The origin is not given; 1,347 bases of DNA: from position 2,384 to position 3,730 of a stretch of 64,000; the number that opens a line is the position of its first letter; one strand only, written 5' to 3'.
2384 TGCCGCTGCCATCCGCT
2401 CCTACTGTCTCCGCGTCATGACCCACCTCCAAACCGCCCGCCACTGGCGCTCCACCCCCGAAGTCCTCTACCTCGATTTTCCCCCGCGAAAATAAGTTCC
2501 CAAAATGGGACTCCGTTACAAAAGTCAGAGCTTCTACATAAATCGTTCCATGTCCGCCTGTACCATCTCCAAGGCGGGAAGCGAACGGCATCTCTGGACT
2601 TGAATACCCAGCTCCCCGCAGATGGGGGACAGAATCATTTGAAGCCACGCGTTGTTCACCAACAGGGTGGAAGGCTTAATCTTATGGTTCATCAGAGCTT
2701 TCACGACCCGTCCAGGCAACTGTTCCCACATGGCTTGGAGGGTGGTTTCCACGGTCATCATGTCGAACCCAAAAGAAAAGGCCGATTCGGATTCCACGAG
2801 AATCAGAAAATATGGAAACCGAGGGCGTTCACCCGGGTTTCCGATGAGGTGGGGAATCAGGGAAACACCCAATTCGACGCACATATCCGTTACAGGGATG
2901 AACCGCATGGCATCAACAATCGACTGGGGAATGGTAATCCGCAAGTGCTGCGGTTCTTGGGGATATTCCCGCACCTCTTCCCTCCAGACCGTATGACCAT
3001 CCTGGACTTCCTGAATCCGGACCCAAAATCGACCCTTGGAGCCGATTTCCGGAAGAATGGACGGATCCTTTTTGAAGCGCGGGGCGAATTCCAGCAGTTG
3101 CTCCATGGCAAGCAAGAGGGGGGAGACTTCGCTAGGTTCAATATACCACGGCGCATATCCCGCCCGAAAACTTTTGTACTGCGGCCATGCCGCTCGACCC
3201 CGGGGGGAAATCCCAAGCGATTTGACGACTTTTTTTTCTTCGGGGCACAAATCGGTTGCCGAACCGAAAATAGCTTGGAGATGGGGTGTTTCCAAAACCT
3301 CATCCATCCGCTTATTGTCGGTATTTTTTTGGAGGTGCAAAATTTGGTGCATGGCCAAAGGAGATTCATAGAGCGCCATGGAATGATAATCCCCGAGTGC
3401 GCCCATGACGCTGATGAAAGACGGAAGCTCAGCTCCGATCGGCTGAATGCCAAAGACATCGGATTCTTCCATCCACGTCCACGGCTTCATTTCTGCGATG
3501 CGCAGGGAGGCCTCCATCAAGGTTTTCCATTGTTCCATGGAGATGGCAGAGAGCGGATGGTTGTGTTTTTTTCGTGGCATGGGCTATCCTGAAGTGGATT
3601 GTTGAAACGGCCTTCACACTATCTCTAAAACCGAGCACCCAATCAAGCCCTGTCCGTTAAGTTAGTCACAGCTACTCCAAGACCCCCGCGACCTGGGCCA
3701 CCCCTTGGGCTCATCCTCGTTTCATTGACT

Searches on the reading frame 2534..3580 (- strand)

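Call 43: search_protein_families(library=pfam, proteins=[window:2534-3580:-], max_evalue=0.00001)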
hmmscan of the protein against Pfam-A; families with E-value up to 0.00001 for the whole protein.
window:2534-3580:- (348 aa): 2 families
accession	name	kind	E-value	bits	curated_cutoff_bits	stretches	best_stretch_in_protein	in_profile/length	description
PF23988.1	DUF7309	-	4e-37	127.7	27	1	18-180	1-163/170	Domain of unknown function (DUF7309)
PF22007.2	DUF6930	-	2.2e-16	60.7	27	1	232-345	12-123/123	Domain of unknown function (DUF6930)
